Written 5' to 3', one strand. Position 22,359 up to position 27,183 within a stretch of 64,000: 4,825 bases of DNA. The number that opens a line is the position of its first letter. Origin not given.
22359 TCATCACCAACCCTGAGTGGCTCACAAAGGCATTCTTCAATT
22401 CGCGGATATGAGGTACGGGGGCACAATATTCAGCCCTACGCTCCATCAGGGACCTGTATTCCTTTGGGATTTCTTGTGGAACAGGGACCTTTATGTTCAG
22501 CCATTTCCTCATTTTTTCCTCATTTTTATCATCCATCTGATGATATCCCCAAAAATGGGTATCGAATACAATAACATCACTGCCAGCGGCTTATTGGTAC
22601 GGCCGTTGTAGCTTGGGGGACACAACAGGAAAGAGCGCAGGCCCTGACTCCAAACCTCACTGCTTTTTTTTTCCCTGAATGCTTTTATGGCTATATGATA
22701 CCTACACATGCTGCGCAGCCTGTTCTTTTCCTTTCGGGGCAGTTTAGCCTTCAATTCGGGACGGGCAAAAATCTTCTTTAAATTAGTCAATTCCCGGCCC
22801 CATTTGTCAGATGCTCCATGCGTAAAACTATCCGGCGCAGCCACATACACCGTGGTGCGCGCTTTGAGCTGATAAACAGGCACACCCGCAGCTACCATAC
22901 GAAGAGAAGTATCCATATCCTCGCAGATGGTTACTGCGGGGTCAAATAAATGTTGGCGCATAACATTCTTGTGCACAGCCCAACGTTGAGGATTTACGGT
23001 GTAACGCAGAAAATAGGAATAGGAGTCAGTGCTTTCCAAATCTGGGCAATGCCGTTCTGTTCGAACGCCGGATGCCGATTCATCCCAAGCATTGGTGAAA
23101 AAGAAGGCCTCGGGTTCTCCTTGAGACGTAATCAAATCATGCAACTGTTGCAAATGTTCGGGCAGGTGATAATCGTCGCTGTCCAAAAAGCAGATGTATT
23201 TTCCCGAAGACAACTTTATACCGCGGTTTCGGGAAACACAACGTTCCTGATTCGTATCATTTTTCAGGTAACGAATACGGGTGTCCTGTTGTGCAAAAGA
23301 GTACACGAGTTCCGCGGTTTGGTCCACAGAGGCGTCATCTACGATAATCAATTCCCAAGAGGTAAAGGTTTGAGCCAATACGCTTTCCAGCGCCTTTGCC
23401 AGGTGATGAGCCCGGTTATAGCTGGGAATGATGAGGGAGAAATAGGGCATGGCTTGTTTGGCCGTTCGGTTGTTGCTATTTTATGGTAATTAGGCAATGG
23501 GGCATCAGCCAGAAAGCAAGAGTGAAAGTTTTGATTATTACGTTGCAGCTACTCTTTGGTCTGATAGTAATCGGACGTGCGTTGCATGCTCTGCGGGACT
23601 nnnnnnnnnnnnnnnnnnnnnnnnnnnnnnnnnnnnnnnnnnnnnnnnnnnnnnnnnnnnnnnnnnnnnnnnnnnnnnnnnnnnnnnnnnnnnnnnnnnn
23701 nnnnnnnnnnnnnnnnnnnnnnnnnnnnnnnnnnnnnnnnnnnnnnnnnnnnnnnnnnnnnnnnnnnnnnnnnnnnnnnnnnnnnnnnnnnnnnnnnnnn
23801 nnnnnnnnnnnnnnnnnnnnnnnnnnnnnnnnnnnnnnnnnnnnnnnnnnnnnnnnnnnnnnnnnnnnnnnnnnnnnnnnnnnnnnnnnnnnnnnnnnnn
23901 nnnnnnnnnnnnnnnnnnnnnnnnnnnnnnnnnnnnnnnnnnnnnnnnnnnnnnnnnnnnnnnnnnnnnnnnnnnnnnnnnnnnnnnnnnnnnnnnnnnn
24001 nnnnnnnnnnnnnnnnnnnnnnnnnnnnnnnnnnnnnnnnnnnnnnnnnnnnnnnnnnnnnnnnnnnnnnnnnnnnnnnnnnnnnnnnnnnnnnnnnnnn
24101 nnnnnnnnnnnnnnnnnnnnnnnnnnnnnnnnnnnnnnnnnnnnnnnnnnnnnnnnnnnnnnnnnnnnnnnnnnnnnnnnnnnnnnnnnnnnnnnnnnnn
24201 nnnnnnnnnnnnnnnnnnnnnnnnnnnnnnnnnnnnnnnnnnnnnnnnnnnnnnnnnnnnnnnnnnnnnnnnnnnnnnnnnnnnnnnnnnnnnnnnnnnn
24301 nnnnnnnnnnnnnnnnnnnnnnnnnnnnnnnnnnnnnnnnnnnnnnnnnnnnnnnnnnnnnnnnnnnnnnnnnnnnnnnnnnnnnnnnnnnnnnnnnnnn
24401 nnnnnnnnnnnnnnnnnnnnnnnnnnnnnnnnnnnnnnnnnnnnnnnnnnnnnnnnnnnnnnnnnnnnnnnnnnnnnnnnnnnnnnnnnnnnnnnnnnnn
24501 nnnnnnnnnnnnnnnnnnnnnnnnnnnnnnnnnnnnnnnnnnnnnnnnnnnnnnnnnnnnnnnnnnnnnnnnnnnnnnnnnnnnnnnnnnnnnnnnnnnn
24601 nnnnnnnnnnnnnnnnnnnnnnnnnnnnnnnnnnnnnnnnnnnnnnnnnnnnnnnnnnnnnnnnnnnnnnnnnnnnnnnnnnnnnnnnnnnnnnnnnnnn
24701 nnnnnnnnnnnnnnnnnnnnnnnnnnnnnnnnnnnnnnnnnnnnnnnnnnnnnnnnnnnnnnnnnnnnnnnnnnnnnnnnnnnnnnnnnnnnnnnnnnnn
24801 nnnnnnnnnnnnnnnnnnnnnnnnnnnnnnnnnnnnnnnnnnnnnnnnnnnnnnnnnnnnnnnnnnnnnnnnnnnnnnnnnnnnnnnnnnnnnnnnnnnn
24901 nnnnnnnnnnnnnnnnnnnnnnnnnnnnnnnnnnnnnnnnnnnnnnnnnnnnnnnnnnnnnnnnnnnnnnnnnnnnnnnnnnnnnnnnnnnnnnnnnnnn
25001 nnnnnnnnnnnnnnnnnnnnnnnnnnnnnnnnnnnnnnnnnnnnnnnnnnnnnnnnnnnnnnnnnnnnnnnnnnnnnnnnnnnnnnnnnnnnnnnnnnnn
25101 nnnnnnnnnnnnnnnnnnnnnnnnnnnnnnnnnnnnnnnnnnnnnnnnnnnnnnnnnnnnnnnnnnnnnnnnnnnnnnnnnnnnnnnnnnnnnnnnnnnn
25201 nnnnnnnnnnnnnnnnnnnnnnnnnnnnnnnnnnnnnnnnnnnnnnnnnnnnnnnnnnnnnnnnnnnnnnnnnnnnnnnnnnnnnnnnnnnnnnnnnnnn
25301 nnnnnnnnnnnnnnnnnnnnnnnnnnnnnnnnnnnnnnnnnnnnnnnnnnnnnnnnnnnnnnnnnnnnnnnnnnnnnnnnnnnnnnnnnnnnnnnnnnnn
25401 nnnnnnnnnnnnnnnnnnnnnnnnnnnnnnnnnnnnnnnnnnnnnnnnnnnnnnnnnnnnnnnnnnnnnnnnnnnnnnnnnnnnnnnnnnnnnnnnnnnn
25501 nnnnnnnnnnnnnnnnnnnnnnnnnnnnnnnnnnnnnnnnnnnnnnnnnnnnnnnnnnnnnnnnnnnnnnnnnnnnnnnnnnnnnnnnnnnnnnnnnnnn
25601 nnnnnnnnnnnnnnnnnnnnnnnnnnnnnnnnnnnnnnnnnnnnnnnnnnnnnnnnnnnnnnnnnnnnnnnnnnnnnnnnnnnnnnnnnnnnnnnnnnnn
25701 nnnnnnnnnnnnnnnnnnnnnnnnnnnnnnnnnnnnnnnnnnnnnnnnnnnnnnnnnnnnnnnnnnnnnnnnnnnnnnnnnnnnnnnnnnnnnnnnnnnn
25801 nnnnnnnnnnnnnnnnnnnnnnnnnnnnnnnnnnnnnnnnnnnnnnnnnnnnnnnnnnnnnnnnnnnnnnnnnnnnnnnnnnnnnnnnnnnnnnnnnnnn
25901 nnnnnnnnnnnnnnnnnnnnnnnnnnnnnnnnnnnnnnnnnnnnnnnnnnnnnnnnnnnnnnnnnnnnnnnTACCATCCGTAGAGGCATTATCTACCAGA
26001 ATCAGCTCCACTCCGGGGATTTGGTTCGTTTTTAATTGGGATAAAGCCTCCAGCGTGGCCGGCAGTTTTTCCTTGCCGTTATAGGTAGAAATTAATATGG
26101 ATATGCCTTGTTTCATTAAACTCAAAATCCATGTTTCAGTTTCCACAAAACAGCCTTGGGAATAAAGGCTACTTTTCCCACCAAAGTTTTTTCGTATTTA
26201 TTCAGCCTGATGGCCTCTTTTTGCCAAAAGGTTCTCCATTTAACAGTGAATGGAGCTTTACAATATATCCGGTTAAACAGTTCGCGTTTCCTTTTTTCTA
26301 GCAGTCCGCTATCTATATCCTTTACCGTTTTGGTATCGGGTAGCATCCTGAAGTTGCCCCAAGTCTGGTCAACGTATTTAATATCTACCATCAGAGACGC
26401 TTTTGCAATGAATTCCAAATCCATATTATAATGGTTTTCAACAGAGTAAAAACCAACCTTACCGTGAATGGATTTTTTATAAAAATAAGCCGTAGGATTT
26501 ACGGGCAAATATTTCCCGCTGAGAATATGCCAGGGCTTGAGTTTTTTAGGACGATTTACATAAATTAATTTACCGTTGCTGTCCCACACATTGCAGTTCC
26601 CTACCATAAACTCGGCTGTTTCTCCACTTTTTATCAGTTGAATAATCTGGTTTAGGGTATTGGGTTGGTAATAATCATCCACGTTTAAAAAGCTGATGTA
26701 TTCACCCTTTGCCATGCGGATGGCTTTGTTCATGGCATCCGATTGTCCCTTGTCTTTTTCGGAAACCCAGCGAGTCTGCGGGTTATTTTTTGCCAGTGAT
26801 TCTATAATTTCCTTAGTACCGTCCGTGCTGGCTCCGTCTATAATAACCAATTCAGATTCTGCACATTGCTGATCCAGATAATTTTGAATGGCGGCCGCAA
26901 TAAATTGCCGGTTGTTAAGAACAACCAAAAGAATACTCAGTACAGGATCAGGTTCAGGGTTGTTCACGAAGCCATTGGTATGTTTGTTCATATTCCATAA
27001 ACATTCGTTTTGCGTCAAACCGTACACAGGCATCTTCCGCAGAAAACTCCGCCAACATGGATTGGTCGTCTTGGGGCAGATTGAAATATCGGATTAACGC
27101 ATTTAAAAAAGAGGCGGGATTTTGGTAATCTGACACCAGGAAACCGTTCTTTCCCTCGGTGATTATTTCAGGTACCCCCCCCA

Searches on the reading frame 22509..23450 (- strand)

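Call 4: search_protein_families(library=pfam, proteins=[window:22509-23450:-], max_evalue=0.01)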
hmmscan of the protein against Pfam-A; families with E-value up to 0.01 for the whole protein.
window:22509-23450:- (313 aa): 4 families
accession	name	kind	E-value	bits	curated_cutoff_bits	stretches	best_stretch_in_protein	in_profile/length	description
PF00535.33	Glycos_transf_2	-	3.4e-32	112.1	23.3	1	5-108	1-104/168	Glycosyl transferase family 2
PF10111.15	Glyco_tranf_2_2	-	8.1e-13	48.9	27.3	1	5-110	1-109/276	Glycosyltransferase like family 2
PF13641.12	Glyco_tranf_2_3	-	2.7e-10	41.1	27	1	2-201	1-210/230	Glycosyltransferase like family 2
PF13704.12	Glyco_tranf_2_4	-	0.0092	16.9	27.5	0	12-99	2-88/98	Glycosyl transferase family 2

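Call 5: search_protein_families(library=ncbifam, proteins=[window:22509-23450:-], max_evalue=0.01)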
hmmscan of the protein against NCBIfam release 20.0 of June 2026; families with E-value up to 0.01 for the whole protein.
window:22509-23450:- (313 aa): 26 families (the best 25 are shown)
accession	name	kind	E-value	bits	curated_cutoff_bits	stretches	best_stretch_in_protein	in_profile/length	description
NF047683.1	TeichurnBiosyTuaG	equivalog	1.6e-30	106.6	400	1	2-209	6-210/252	teichuronic acid biosynthesis protein TuaG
NF053739.1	GlytfEpsEBac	equivalog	4.1e-24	85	450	1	2-197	1-197/265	glycosyltransferase EpsE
NF007453.0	PRK10018.1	equivalog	1.7e-23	83.7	382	1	2-193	6-197/280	colanic acid biosynthesis glycosyltransferase WcaA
TIGR04017.1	WcaA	equivalog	3.5e-23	82.6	495.75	1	2-189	5-192/279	colanic acid biosynthesis glycosyltransferase WcaA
NF050050.1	ProtGlycPglI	equivalog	5.5e-23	81.8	500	1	1-105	1-106/306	GalNAc(5)-diNAcBac-PP-undecaprenol beta-1,3-glucosyltransferase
NF007482.0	PRK10073.1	equivalog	8.6e-23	80.9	423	1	3-107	7-110/334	glycosyltransferase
NF041875.1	EPS_EpsD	equivalog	6.3e-20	71.8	370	1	5-103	2-100/325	exopolysaccharide biosynthesis glycosyltransferase EpsD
TIGR03937.1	PgaC_IcaA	equivalog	2.8e-17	62.8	422.3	1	2-92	45-135/407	poly-beta-1,6-N-acetyl-D-glucosamine synthase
NF038302.1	EPS_HpsE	equivalog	3e-16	59.3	300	1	4-108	3-112/307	hormogonium polysaccharide biosynthesis glycosyltransferase HpsE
TIGR04283.1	glyco_like_mftF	equivalog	5.6e-14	52.3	182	1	5-191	2-174/221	TIGR04283 family arsenosugar biosynthesis glycosyltransferase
TIGR03965.1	mycofact_glyco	equivalog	1.5e-13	50.5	280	1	5-103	77-175/467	mycofactocin biosynthesis glycosyltransferase MftF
NF041394.1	GtaseAglG_Halo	equivalog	2.6e-11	43.3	440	1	11-103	12-103/304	glucosyl-dolichyl phosphate glucuronosyltransferase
NF038299.1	EPS_HpsN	equivalog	2.6e-11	43.1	425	1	3-104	2-102/317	hormogonium polysaccharide biosynthesis glycosyltransferase HpsN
NF047588.1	GlcsyltransPgfSStrep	equivalog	3.7e-10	39.5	500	1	5-103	4-106/308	glycosyltransferase PgfS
NF045692.1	OglycostaseCruG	equivalog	1.3e-09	37.5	600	1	4-75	43-114/386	2'-O-glycosyltransferase CruG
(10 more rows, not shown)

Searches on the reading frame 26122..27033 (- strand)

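Call 18: search_protein_families(library=pfam, proteins=[window:26122-27033:-], max_evalue=0.001)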
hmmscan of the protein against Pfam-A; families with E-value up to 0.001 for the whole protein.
window:26122-27033:- (303 aa): 3 families
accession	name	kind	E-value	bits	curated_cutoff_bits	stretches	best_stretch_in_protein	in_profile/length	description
PF00535.33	Glycos_transf_2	-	2.5e-23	83.3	23.3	1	33-139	1-108/168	Glycosyl transferase family 2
PF10111.15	Glyco_tranf_2_2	-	5.4e-11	42.9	27.3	1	39-137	9-109/276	Glycosyltransferase like family 2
PF13641.12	Glyco_tranf_2_3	-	2.4e-05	24.9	27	1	34-155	5-129/230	Glycosyltransferase like family 2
